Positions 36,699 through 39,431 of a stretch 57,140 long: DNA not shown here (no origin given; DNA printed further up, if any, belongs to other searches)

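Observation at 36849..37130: Class III ribonucleotide reductase with a fused C-terminal glutaredoxin/NrdH-like domain and no adjacent activase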

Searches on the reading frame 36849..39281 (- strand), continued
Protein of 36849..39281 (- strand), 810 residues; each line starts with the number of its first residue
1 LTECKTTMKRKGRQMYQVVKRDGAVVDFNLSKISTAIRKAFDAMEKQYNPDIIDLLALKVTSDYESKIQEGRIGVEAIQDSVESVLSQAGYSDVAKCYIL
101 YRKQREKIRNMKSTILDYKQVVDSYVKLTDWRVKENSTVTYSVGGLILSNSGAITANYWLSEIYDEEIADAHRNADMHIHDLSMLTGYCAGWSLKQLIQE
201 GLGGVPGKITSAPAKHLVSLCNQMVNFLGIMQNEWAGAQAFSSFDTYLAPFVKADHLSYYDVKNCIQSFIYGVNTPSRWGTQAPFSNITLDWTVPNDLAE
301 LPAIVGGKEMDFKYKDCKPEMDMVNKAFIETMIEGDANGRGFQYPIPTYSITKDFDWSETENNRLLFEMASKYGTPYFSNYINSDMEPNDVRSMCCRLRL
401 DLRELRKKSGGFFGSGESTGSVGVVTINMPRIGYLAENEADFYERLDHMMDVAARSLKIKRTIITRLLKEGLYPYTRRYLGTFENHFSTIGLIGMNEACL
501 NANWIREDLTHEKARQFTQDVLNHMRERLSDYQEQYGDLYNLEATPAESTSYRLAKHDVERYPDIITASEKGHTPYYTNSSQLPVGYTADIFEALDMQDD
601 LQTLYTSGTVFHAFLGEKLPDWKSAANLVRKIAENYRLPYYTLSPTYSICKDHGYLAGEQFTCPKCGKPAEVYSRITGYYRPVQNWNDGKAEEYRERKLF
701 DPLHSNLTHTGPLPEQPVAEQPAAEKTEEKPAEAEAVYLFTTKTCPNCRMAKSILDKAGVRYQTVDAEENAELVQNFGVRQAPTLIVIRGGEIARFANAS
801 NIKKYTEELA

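Call 15: find_homologous_proteins(query=window:36849-39239:-, max_evalue=1e-10)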
Query window:36849-39239:- (796 aa): 8000 proteins with E <= 1e-10 among 8000 candidates; the best 120 are listed.
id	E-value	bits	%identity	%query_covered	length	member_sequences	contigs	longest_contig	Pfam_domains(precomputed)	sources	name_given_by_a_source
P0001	0.0e+0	1844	99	100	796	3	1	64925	PF00462.31,PF00085.27,PF03477.22,PF13597.12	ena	-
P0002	0.0e+0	1804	97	100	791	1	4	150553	PF00462.31,PF00085.27,PF03477.22,PF13597.12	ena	-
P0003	0.0e+0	1697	-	-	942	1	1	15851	PF00462.31,PF00085.27,PF03477.22,PF13597.12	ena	-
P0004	0.0e+0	1693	90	100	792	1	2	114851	PF00462.31,PF03477.22,PF13597.12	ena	-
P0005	0.0e+0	1625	87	100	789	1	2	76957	PF00462.31,PF13192.13,PF03477.22,PF13597.12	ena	-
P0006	0.0e+0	1624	88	100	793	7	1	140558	PF00462.31,PF03477.22,PF13597.12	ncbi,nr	ncbi:MAG TPA: ribonucleoside triphosphate reductase [Oscillospiraceae bacterium]|nr:ribonucleoside t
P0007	0.0e+0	1623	86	100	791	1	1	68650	PF00462.31,PF00085.27,PF03477.22,PF13597.12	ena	-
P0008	0.0e+0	1621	86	100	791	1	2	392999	PF00462.31,PF03477.22,PF13597.12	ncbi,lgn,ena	-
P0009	0.0e+0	1621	86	100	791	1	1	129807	PF00462.31,PF03477.22,PF13597.12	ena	-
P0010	0.0e+0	1619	86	100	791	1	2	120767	PF00462.31,PF03477.22,PF13597.12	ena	-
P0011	0.0e+0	1619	86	100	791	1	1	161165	PF00462.31,PF00085.27,PF03477.22,PF13597.12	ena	-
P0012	0.0e+0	1619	86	100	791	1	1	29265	PF00462.31,PF00085.27,PF03477.22,PF13597.12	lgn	-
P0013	0.0e+0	1617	86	100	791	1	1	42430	PF00462.31,PF00085.27,PF03477.22,PF13597.12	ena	-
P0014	0.0e+0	1616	86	100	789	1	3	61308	PF00462.31,PF03477.22,PF13597.12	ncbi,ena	-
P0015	0.0e+0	1614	87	100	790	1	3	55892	PF00462.31,PF03477.22,PF13597.12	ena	-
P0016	0.0e+0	1614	87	100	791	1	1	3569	PF00462.31,PF03477.22,PF13597.12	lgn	-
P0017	0.0e+0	1613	87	100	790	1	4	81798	PF00462.31,PF03477.22,PF13597.12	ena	-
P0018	0.0e+0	1613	87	100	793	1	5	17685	PF00462.31,PF03477.22,PF13597.12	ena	-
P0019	0.0e+0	1612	87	100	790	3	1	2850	PF00462.31,PF03477.22,PF13597.12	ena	-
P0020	0.0e+0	1611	87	100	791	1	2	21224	PF00462.31,PF03477.22,PF13597.12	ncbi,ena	-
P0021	0.0e+0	1610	87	100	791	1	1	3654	PF00462.31,PF03477.22,PF13597.12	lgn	-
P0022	0.0e+0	1608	87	100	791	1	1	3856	PF00462.31,PF03477.22,PF13597.12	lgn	-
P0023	0.0e+0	1605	86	100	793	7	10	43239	PF00462.31,PF03477.22,PF13597.12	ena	-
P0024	0.0e+0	1604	86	100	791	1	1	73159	PF00462.31,PF00085.27,PF03477.22,PF13597.12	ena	-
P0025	0.0e+0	1604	86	100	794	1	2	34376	PF00462.31,PF03477.22,PF13597.12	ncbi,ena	-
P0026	0.0e+0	1603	86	100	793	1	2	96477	PF00462.31,PF03477.22,PF13597.12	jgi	jgi:anaerobic ribonucleoside-triphosphate reductase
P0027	0.0e+0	1602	85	100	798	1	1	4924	PF00462.31,PF03477.22,PF13597.12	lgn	-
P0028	0.0e+0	1602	86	100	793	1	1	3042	PF00462.31,PF03477.22,PF13597.12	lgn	-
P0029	0.0e+0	1598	86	100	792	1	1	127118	PF00462.31,PF03477.22,PF13597.12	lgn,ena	-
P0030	0.0e+0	1598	87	100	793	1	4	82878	PF00462.31,PF03477.22,PF13597.12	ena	-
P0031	0.0e+0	1597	87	100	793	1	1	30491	PF00462.31,PF03477.22,PF13597.12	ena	-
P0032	0.0e+0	1596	86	100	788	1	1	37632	PF00462.31,PF03477.22,PF13597.12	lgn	-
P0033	0.0e+0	1595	85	100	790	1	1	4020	PF00462.31,PF00085.27,PF03477.22,PF13597.12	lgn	-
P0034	0.0e+0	1595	86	100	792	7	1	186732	PF00462.31,PF03477.22,PF13597.12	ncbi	-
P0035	0.0e+0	1590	85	100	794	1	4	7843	PF00462.31,PF03477.22,PF13597.12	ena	-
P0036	0.0e+0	1588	85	100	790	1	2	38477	PF00462.31,PF03477.22,PF13597.12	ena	-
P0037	0.0e+0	1587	86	100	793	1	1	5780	PF00462.31,PF03477.22,PF13597.12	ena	-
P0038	0.0e+0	1586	85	100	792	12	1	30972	PF00462.31,PF00085.27,PF03477.22,PF13098.14,PF13597.12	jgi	jgi:ribonucleoside-triphosphate reductase (formate)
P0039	0.0e+0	1586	85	100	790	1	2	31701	PF00462.31,PF03477.22,PF13597.12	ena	-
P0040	0.0e+0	1584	84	100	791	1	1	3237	PF00462.31,PF03477.22,PF13597.12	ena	-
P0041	0.0e+0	1584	84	100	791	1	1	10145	PF00462.31,PF03477.22,PF13597.12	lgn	-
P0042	0.0e+0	1583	84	100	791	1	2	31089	PF00462.31,PF03477.22,PF13597.12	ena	-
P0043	0.0e+0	1581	85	100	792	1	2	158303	PF00462.31,PF03477.22,PF13597.12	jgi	jgi:anaerobic ribonucleoside-triphosphate reductase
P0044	0.0e+0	1580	84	100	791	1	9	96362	PF00462.31,PF03477.22,PF13597.12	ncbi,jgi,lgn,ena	jgi:ribonucleoside-triphosphate reductase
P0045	0.0e+0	1580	84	100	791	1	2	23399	PF00462.31,PF03477.22,PF13597.12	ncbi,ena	-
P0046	0.0e+0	1579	84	100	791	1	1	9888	PF00462.31,PF03477.22,PF13597.12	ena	-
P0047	0.0e+0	1579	84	100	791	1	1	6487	PF00462.31,PF03477.22,PF13597.12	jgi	jgi:ribonucleoside-triphosphate reductase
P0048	0.0e+0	1579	83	100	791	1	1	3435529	PF00462.31,PF03477.22,PF13597.12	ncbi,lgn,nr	ncbi:Ribonucleotide reductase of class III (anaerobic), large subunit [Ruminococcaceae bacterium BL-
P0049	0.0e+0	1579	84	100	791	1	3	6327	PF00462.31,PF03477.22,PF13597.12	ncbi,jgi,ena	jgi:ribonucleoside-triphosphate reductase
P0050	0.0e+0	1579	84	100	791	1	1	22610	PF00462.31,PF03477.22,PF13597.12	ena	-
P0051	0.0e+0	1578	84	100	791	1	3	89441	PF00462.31,PF03477.22,PF13597.12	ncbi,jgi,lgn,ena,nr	ncbi:MAG TPA: ribonucleoside triphosphate reductase [Ruminococcaceae bacterium]|jgi:ribonucleoside-t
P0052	0.0e+0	1577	84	100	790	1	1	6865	PF00462.31,PF03477.22,PF13597.12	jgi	jgi:anaerobic ribonucleoside-triphosphate reductase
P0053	0.0e+0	1577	84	100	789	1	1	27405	PF00462.31,PF03477.22,PF13597.12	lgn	-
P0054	0.0e+0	1577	84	100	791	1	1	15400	PF00462.31,PF03477.22,PF13597.12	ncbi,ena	-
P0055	0.0e+0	1575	84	100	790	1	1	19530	PF00462.31,PF03477.22,PF13597.12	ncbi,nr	ncbi:MAG: ribonucleoside triphosphate reductase [Oscillospiraceae bacterium]|nr:ribonucleoside triph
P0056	0.0e+0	1572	85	100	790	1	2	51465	PF00462.31,PF03477.22,PF13597.12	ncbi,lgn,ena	-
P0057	0.0e+0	1572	83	100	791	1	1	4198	PF00462.31,PF03477.22,PF13597.12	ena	-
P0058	0.0e+0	1570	83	100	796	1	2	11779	PF00462.31,PF03477.22,PF13597.12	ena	-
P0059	0.0e+0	1570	83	100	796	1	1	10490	PF00462.31,PF03477.22,PF13597.12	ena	-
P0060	0.0e+0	1569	83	100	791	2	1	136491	PF00462.31,PF03477.22,PF13597.12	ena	-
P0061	0.0e+0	1568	83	100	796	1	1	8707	PF00462.31,PF03477.22,PF13597.12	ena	-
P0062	0.0e+0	1568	83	100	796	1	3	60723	PF00462.31,PF03477.22,PF13597.12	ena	-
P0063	0.0e+0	1566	83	100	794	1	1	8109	PF00462.31,PF03477.22,PF13597.12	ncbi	-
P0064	0.0e+0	1565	83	100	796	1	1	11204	PF00462.31,PF03477.22,PF13597.12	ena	-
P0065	0.0e+0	1565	83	100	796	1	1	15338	PF00462.31,PF03477.22,PF13597.12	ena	-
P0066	0.0e+0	1565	83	100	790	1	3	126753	PF00462.31,PF03477.22,PF13597.12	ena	-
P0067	0.0e+0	1565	83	100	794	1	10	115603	PF00462.31,PF03477.22,PF13597.12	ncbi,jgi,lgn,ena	-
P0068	0.0e+0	1565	83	100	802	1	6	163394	PF00462.31,PF03477.22,PF13597.12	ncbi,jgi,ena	jgi:ribonucleoside-triphosphate reductase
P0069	0.0e+0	1562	84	100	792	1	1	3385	PF00462.31,PF03477.22,PF13597.12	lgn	-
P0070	0.0e+0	1561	83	100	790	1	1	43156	PF00462.31,PF00085.27,PF03477.22,PF13597.12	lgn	-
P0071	0.0e+0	1561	84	100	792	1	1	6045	PF00462.31,PF03477.22,PF13597.12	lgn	-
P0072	0.0e+0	1561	84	100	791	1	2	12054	PF00462.31,PF03477.22,PF13597.12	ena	-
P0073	0.0e+0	1561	84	100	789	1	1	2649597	PF00462.31,PF03477.22,PF13597.12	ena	-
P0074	0.0e+0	1561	83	100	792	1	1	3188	PF00462.31,PF03477.22,PF13597.12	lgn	-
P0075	0.0e+0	1560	84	100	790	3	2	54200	PF00462.31,PF03477.22,PF13597.12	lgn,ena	-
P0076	0.0e+0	1559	83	100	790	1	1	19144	PF00462.31,PF03477.22,PF13597.12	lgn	-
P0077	0.0e+0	1559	84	100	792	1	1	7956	PF00462.31,PF03477.22,PF13597.12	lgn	-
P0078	0.0e+0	1558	84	100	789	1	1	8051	PF00462.31,PF00085.27,PF03477.22,PF13597.12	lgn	-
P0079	0.0e+0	1558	84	100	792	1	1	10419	PF00462.31,PF03477.22,PF13597.12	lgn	-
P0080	0.0e+0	1557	82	100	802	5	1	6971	PF00462.31,PF03477.22,PF13597.12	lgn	-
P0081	0.0e+0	1557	83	100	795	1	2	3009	PF00462.31,PF03477.22,PF13597.12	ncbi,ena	-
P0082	0.0e+0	1554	83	100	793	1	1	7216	PF00462.31,PF03477.22,PF13597.12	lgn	-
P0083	0.0e+0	1551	83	100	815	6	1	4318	PF00462.31,PF13192.13,PF03477.22,PF13597.12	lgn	-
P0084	0.0e+0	1550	83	100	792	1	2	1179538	PF00462.31,PF03477.22,PF13597.12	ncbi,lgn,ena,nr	ncbi:MAG TPA: ribonucleoside triphosphate reductase [Clostridiales bacterium]|nr:ribonucleoside trip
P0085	0.0e+0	1550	84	100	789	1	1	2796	PF00462.31,PF03477.22,PF13597.12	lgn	-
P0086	0.0e+0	1549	83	100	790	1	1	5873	PF00462.31,PF03477.22,PF13597.12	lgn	-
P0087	0.0e+0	1548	83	100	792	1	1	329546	PF00462.31,PF03477.22,PF13597.12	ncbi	-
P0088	0.0e+0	1546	82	100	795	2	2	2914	PF00462.31,PF03477.22,PF13597.12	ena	-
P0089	0.0e+0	1546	83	100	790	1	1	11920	PF00462.31,PF00085.27,PF03477.22,PF13597.12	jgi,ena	-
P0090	0.0e+0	1542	83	100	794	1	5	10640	PF00462.31,PF13192.13,PF03477.22,PF13597.12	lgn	-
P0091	0.0e+0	1542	83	100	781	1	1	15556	PF00462.31,PF03477.22,PF13597.12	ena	-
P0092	0.0e+0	1539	83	100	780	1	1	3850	PF00462.31,PF03477.22,PF13597.12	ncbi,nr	ncbi:MAG TPA: ribonucleoside triphosphate reductase [Terriglobales bacterium]|nr:ribonucleoside trip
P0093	0.0e+0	1535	83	100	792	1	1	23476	PF00462.31,PF03477.22,PF13597.12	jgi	jgi:ribonucleoside-triphosphate reductase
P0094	0.0e+0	1532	82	100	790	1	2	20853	PF00462.31,PF03477.22,PF13597.12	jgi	jgi:anaerobic ribonucleoside-triphosphate reductase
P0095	0.0e+0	1532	82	100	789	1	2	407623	PF00462.31,PF03477.22,PF13597.12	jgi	jgi:anaerobic ribonucleoside-triphosphate reductase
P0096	0.0e+0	1531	82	100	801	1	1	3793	PF00462.31,PF03477.22,PF13597.12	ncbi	-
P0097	0.0e+0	1531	82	100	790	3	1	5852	PF00462.31,PF03477.22,PF13597.12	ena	-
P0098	0.0e+0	1530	78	100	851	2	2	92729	PF00462.31,PF03477.22,PF13597.12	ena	-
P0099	0.0e+0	1529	81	100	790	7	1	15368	PF00462.31,PF00085.27,PF03477.22,PF13597.12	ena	-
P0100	0.0e+0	1529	82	100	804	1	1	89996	PF00462.31,PF03477.22,PF13597.12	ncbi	-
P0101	0.0e+0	1528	83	100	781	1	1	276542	PF00462.31,PF03477.22,PF13597.12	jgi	-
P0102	0.0e+0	1526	83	100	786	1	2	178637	PF03477.22,PF13597.12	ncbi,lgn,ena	-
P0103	0.0e+0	1525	82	100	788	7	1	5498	PF00462.31,PF03477.22,PF13597.12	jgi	-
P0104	0.0e+0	1522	82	99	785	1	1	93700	PF00462.31,PF03477.22,PF13597.12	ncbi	-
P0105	0.0e+0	1521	82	99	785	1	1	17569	PF00462.31,PF03477.22,PF13597.12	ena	-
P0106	0.0e+0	1521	82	99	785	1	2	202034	PF00462.31,PF03477.22,PF13597.12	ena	-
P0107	0.0e+0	1520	81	100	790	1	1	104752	PF00462.31,PF03477.22,PF13597.12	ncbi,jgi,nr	ncbi:MAG: ribonucleoside triphosphate reductase [Faecalibacterium sp.]|jgi:ribonucleoside-triphospha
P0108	0.0e+0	1520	81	100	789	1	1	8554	PF00462.31,PF03477.22,PF13597.12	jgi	-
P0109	0.0e+0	1519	81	100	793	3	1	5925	PF00462.31,PF03477.22,PF13597.12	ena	-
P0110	0.0e+0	1517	81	99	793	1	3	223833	PF00462.31,PF03477.22,PF13597.12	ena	-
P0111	0.0e+0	1517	81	100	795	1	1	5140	PF00462.31,PF03477.22,PF13597.12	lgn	-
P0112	0.0e+0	1516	82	99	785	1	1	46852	PF00462.31,PF03477.22,PF13597.12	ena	-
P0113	0.0e+0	1516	81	100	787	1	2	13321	PF00462.31,PF00085.27,PF03477.22,PF13597.12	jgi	-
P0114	0.0e+0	1516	81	100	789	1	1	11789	PF00462.31,PF03477.22,PF13597.12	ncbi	-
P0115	0.0e+0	1516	81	99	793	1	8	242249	PF00462.31,PF03477.22,PF13597.12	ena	-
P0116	0.0e+0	1516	82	99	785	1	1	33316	PF00462.31,PF03477.22,PF13597.12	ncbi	-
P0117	0.0e+0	1515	82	99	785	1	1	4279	PF00462.31,PF03477.22,PF13597.12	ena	-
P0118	0.0e+0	1514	81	99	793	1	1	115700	PF00462.31,PF03477.22,PF13597.12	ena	-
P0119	0.0e+0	1514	80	99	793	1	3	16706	PF00462.31,PF03477.22,PF13597.12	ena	-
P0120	0.0e+0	1514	81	99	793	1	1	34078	PF00462.31,PF03477.22,PF13597.12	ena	-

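Call 19: find_related_loci(query=window:36849-39239:-, collection=genome_contigs, flank=10000)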
Query window:36849-39239:- (796 aa) in genome_contigs; peptide patterns used: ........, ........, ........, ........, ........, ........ (x = any residue, [..] = any of these).
600 stretches matched a pattern (row limit reached: there are more); 598 encode a relative of the query (tblastn E <= 1e-3); the best 80 are kept; 80 distinct loci.
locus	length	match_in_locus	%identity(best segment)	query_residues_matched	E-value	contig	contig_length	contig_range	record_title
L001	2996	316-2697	83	1-795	0e+0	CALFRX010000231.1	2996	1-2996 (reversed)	MAG TPA_asm: uncultured Peptococcaceae bacterium isolate SRR1562003_bin.66_CONCOCT_v1.1_MAG genome assembly, contig: ERZ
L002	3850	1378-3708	83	1-793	0e+0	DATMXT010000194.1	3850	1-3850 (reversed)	MAG TPA_asm: Terriglobales bacterium isolate SMAG_U13127 k141_6284, whole genome shotgun sequence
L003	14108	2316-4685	82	1-796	0e+0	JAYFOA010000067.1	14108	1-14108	MAG: Clostridiaceae bacterium isolate 5C_62 c_5C_000000024372, whole genome shotgun sequence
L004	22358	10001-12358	81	1-793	0e+0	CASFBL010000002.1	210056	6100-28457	uncultured Eubacteriales bacterium isolate B51_L2_308308_idba_bin.62 genome assembly, contig: B51_L2_308308_idba_bin.62.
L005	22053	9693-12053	79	1-791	0e+0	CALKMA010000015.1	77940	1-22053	MAG TPA_asm: uncultured Faecalibacterium sp. isolate ERR912026_bin.77_CONCOCT_v1.1_MAG genome assembly, contig: ERZ82610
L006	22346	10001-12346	80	1-793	0e+0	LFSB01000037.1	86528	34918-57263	MAG: Clostridiales bacterium DTU089 scaffold8401, whole genome shotgun sequence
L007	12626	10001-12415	78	1-793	0e+0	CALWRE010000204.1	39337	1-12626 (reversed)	MAG: uncultured Lachnospiraceae bacterium isolate E07__bin214 genome assembly, contig: E07__k127_4840169, whole genome s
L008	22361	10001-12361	78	1-793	0e+0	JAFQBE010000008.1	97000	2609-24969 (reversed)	MAG: Clostridia bacterium isolate RGIG1660 Goat_Cecum-1__c231, whole genome shotgun sequence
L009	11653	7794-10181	79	1-795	0e+0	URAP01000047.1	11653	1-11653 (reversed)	uncultured Clostridiales bacterium isolate UMGS824 genome assembly, contig: NODE_1589_length_11653_cov_5.203914, whole g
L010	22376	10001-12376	78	1-795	0e+0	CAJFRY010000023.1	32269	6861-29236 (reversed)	Candidatus Woodwardibium gallinarum isolate Chicken_20_mag_147 genome assembly, contig: MAGpy_11413_20_idba_bin_147_fasc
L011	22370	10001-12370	78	1-796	0e+0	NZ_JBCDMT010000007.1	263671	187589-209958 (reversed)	Pseudoflavonifractor phocaeensis strain 1362 7, whole genome shotgun sequence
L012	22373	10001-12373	78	1-794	0e+0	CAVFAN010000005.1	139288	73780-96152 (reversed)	bacterium isolate G02648-L1_cleanbin_000014 genome assembly, contig: Spades_G02648-L1_contig_35, whole genome shotgun se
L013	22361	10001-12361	78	1-793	0e+0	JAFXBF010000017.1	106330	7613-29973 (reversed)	MAG: Clostridia bacterium isolate RGIG6257 Sheep_Rectum-2__c360, whole genome shotgun sequence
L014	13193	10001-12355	79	1-793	0e+0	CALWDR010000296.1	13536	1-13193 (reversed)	MAG: uncultured Lachnospiraceae bacterium isolate E08__bin320 genome assembly, contig: E08__k127_7006753, whole genome s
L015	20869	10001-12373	78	1-794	0e+0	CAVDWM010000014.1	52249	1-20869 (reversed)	Faecalibacterium prausnitzii isolate H07647-L1_cleanbin_000008 genome assembly, contig: Spades_H07647-L1_contig_309, who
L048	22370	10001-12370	76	1-793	0e+0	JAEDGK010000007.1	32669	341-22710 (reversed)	MAG: Clostridiaceae bacterium isolate MAG108 NODE_848_length_32669_cov_6.840529, whole genome shotgun sequence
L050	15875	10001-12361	76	1-793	0e+0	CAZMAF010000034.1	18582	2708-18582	MAG TPA_asm: uncultured Lachnospiraceae bacterium isolate SRP315200_co1_648 genome assembly, contig: NODE_5625_length_18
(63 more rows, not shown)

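Call 27: search_protein_representatives(protein=window:36849-39239:-)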
Query: 796 residues. Proteins with E-value up to 0.001 (for the whole library): 9911; up to 1e-10: 4487; up to 1e-30: 1594. The best 150 are listed.
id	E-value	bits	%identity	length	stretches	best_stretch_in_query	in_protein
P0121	0.0e+00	1442.0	76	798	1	1-793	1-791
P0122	0.0e+00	1173.3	65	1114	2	1-397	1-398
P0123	0.0e+00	1122.3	76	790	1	148-794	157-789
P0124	0.0e+00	1110.4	64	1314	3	267-537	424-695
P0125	0.0e+00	1065.3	63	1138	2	267-790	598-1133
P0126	0.0e+00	1014.0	57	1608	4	372-791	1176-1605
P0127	1.0e-296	1002.5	78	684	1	1-537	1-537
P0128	2.7e-278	941.6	63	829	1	1-635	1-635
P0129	4.8e-274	927.5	84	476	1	1-470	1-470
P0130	1.2e-261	886.5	64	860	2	167-686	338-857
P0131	1.8e-247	839.6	66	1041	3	372-793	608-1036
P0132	1.1e-246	837.0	56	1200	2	329-686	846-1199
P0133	7.0e-242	821.2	51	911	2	1-635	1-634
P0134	2.8e-239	812.6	54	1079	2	163-650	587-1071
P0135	5.9e-238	808.2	55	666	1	3-648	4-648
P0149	1.3e-211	721.1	50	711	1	4-688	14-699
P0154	3.3e-209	713.1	45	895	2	230-789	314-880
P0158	3.5e-208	709.7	46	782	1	2-778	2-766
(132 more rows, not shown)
